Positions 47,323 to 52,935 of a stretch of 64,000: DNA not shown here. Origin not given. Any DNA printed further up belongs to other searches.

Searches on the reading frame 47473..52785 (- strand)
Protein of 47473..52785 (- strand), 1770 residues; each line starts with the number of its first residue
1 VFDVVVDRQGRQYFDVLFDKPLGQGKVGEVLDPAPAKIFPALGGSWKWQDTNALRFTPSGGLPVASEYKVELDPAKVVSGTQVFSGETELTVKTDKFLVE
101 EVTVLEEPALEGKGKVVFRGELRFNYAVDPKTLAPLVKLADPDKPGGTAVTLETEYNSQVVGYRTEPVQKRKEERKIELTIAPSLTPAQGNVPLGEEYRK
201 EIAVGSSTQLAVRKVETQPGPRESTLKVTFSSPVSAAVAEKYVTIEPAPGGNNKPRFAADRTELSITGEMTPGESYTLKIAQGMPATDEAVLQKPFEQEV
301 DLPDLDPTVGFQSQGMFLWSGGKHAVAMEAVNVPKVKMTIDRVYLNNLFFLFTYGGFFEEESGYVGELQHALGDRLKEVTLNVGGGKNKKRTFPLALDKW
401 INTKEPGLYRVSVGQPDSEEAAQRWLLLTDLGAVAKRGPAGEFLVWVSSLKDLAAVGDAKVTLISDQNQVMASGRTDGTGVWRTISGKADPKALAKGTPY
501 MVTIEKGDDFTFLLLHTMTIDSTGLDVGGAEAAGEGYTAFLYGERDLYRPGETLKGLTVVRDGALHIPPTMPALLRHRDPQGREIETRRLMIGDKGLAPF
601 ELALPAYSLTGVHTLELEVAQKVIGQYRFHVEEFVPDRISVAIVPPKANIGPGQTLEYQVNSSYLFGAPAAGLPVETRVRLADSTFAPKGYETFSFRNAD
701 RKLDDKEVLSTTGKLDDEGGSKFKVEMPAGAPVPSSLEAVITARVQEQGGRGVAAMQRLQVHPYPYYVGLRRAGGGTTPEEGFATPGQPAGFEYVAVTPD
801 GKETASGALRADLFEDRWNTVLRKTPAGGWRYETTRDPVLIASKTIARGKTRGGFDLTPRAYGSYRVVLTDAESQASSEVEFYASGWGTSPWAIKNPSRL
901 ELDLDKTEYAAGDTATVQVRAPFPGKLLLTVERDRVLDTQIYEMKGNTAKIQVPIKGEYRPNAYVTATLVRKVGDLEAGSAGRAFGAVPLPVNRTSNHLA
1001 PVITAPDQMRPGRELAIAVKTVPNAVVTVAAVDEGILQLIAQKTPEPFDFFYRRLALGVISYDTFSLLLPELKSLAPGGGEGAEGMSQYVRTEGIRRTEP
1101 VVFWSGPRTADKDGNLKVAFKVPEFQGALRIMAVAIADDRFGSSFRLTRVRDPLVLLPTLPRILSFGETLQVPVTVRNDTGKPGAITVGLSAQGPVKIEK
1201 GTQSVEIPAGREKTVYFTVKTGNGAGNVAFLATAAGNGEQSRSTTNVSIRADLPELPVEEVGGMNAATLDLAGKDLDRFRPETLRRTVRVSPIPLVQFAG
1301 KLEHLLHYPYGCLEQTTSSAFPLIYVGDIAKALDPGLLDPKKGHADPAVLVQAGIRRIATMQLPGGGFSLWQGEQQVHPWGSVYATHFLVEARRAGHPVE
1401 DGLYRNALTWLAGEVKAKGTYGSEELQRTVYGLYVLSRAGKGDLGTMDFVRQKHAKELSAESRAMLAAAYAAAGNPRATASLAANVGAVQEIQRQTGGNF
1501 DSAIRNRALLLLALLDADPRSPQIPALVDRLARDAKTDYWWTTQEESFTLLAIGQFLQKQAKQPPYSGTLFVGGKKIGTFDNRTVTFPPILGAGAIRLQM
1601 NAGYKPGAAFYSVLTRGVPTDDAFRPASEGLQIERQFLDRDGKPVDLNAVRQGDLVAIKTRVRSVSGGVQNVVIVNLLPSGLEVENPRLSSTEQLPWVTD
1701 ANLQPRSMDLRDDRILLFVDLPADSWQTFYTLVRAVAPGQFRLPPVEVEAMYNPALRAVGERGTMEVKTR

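Call 4: search_protein_families(library=pfam, proteins=[window:47473-52785:-], max_evalue=0.01)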
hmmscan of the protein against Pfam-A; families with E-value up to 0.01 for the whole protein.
window:47473-52785:- (1770 aa): 11 families
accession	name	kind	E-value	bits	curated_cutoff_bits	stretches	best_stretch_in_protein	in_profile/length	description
PF17973.7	bMG10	-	1.3e-27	97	26.2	1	1630-1754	1-130/131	Bacterial Alpha-2-macroglobulin MG10 domain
PF07703.20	A2M_BRD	-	2.1e-27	96.6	22.7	1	900-1039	1-140/140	Alpha-2-macroglobulin bait region domain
PF17972.7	bMG5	-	2.7e-22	79.9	26.5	1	637-763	1-127/127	Bacterial Alpha-2-macroglobulin MG5 domain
PF11974.14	bMG3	-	2.1e-18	66.6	34.9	1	428-531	1-102/103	Bacterial alpha-2-macroglobulin MG3 domain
PF01835.25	MG2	-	2.6e-14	53.8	32.8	1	539-631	2-96/96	MG2 domain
PF17962.7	bMG6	-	5.4e-13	49.5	23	1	782-887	9-112/112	Bacterial macroglobulin domain 6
PF00207.28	A2M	-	1.4e-10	41.3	21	1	1102-1188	2-90/92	Alpha-2-macroglobulin family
PF07678.20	TED_complement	-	2.3e-07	30.7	22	1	1299-1424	16-136/312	A-macroglobulin TED domain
PF13205.12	Big_5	-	1.7e-06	29.1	23.6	0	222-290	21-91/105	Bacterial Ig-like domain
PF19516.4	DUF6049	-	0.00021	20.5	30.1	1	1165-1253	584-674/708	Family of unknown function (DUF6049)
PF21142.3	A2M_bMG2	-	0.0014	19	25.5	1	310-409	1-100/119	Bacterial alpha-2 macroglobulin MG2 domain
